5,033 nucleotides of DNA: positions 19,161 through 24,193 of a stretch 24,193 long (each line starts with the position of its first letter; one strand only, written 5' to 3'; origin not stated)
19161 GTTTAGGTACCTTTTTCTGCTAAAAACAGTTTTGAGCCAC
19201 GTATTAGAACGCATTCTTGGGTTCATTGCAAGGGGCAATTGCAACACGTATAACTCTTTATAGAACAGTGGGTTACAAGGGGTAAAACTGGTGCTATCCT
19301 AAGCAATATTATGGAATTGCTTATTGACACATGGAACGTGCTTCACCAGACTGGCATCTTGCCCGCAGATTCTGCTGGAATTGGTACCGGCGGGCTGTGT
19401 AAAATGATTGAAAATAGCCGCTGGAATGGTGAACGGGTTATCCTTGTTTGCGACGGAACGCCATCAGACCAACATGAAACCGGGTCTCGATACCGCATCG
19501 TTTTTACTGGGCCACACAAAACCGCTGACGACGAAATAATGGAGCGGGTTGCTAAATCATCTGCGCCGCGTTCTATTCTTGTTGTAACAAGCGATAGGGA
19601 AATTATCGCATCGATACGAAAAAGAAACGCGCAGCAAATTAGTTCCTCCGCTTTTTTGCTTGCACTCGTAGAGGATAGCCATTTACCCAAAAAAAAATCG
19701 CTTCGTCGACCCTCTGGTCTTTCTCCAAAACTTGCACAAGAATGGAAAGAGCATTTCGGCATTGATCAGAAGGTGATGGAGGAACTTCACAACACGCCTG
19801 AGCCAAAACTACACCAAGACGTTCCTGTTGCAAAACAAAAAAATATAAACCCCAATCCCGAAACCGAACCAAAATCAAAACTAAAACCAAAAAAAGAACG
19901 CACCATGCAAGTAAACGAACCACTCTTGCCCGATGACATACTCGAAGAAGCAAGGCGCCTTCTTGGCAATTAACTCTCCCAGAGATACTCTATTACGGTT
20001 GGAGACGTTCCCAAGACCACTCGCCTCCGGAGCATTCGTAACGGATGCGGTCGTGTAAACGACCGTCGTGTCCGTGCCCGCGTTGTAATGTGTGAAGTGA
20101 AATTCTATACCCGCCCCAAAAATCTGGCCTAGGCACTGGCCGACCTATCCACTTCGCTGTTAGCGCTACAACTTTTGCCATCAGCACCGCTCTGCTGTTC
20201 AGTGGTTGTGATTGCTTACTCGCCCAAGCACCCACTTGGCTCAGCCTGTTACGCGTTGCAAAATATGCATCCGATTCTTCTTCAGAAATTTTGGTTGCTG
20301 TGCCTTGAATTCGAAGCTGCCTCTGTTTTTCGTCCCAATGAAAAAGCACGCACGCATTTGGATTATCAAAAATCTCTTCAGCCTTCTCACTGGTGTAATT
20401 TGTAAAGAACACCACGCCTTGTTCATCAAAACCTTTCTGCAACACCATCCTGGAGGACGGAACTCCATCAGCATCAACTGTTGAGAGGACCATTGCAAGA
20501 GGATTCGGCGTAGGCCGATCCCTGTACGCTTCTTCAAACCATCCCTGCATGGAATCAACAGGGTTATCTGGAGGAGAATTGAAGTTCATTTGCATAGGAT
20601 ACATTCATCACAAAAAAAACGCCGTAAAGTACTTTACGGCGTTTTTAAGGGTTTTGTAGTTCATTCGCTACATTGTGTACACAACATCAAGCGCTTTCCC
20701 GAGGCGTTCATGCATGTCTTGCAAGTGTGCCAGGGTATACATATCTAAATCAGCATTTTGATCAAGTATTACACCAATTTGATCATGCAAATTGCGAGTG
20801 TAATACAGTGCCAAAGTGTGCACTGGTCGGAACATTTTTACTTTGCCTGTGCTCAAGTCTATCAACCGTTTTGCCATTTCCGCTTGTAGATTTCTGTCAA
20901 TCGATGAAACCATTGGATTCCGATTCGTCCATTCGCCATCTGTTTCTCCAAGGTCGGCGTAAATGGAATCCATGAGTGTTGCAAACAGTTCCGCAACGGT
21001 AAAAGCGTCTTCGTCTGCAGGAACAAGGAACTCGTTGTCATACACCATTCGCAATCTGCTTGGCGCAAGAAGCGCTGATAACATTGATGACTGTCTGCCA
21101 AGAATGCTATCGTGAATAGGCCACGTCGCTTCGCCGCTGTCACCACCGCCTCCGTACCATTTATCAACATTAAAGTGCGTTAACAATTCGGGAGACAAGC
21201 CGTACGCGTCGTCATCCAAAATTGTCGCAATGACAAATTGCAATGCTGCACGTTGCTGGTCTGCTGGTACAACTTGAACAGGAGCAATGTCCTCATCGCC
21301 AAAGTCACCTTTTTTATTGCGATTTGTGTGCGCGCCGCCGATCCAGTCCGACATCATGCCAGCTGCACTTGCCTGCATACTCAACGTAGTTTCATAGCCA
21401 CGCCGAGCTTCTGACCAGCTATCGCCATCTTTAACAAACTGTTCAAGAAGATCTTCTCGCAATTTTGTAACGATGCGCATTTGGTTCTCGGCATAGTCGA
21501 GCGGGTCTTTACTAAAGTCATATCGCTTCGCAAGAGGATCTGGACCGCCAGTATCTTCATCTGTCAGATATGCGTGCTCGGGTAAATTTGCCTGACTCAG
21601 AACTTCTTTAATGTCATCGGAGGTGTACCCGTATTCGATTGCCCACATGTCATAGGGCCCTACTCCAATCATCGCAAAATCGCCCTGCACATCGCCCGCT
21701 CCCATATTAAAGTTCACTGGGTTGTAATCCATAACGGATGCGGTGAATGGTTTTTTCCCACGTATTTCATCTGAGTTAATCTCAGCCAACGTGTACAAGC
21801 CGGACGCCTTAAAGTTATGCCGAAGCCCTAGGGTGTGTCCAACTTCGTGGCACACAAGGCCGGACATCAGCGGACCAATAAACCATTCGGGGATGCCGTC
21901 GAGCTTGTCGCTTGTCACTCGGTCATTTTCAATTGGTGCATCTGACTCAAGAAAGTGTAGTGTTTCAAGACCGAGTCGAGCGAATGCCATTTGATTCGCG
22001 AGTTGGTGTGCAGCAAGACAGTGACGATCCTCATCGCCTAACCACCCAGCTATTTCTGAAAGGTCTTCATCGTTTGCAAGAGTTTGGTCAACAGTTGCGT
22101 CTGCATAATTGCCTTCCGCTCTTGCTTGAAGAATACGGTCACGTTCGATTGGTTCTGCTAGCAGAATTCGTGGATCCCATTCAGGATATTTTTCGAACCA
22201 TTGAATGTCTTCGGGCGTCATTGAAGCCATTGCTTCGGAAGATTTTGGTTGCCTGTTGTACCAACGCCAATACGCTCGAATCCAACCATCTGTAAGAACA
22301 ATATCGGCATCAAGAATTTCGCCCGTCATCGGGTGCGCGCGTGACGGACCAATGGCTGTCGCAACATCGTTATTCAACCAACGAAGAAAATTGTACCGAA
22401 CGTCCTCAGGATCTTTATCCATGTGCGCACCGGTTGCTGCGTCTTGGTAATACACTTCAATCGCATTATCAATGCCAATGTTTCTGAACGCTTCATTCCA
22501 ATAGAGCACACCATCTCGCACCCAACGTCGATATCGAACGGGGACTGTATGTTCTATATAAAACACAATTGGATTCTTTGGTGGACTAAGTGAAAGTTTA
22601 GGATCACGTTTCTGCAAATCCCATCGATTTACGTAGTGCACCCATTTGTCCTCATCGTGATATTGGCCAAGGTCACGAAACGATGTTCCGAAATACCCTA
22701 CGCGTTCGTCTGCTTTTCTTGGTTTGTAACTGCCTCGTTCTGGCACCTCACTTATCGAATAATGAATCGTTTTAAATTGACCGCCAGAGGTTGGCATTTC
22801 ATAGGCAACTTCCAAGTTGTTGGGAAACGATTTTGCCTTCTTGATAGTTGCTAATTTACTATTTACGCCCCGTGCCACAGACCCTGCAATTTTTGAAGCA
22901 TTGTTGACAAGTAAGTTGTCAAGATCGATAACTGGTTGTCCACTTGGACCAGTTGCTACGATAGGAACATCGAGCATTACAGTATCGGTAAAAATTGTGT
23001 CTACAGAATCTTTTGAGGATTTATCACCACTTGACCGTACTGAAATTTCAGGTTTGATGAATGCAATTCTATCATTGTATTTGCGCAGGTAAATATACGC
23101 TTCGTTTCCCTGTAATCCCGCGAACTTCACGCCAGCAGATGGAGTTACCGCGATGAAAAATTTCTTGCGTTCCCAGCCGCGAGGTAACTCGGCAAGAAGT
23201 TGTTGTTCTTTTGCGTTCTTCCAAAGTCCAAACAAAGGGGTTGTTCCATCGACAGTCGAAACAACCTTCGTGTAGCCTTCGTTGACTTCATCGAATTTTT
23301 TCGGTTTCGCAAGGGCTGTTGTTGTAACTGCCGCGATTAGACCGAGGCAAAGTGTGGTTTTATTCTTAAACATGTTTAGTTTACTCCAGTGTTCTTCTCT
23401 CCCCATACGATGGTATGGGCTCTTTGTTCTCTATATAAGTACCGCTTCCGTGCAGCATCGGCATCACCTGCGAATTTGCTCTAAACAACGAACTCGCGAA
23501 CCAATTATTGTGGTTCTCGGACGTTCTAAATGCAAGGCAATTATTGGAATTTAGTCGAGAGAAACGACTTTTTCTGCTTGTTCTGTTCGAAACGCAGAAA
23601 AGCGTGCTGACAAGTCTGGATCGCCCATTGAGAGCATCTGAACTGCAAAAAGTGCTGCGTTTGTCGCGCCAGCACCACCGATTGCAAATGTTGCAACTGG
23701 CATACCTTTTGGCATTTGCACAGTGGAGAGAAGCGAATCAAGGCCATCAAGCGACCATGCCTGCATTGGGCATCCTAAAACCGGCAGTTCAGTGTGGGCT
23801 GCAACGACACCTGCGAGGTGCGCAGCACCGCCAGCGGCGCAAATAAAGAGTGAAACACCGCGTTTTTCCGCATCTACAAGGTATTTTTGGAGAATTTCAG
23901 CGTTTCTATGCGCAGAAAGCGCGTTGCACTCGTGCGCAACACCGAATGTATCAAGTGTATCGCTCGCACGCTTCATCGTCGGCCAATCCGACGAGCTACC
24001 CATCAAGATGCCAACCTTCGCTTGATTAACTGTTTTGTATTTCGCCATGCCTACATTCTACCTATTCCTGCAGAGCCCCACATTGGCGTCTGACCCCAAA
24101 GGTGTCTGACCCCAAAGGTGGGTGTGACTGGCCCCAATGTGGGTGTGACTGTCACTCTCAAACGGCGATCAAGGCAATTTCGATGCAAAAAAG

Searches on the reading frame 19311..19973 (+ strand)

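Call 11: search_protein_families(library=pfam, proteins=[window:19311-19973:+])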
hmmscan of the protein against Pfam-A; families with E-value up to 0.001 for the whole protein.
window:19311-19973:+ (220 aa): 1 family
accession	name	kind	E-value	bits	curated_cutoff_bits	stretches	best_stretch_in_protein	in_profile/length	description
PF05991.17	NYN_YacP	-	2.9e-14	53.9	24.6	1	4-147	2-155/166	YacP-like NYN domain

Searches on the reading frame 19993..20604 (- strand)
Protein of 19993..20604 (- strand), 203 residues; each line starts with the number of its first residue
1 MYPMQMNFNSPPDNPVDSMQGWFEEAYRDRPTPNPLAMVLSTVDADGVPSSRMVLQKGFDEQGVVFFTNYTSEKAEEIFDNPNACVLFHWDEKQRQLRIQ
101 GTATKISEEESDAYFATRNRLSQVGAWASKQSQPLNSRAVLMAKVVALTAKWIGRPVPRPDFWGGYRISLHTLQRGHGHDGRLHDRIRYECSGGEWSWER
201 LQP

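Call 11: search_protein_families(library=pfam, proteins=[window:19993-20604:-])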
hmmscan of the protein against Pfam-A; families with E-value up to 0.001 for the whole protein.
window:19993-20604:- (203 aa): 4 families
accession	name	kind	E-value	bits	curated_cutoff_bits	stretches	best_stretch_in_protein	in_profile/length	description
PF01243.27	PNPOx_N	-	2.1e-26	93.1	28.1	1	33-147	10-115/120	Pyridoxamine 5'-phosphate oxidase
PF12766.13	Pyridox_oxase_2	-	3.3e-09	37.7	26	1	24-105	9-98/100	Pyridoxamine 5'-phosphate oxidase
PF10590.14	PNP_phzG_C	-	2.1e-08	34.4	27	1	163-203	1-42/42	Pyridoxine 5'-phosphate oxidase C-terminal dimerisation region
PF16242.11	Pyrid_ox_like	-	1.1e-05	25.5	28.8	1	37-108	16-87/149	Pyridoxamine 5'-phosphate oxidase like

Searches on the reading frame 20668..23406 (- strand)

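Call 11: search_protein_families(library=pfam, proteins=[window:20668-23406:-])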
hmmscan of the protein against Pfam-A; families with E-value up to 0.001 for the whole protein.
window:20668-23406:- (912 aa): 2 families
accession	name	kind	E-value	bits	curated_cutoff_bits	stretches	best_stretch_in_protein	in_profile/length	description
PF16313.11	DUF4953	-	7.1e-66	223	24.2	1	506-818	5-312/316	Met-zincin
PF17148.9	DUF5117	-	2.1e-20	73.8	27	1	97-266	1-188/189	Domain of unknown function (DUF5117)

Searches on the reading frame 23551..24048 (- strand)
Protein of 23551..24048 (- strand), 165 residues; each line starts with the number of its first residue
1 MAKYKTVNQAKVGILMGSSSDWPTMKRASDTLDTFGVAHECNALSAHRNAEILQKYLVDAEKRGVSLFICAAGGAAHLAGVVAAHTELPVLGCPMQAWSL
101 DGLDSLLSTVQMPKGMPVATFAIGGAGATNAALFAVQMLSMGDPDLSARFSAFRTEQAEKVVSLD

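Call 11: search_protein_families(library=pfam, proteins=[window:23551-24048:-])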
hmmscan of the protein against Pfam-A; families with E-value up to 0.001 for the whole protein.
window:23551-24048:- (165 aa): 1 family
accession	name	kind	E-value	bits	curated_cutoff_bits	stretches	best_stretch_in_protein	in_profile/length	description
PF00731.26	AIRC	-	1e-56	191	30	1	11-159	1-147/148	AIR carboxylase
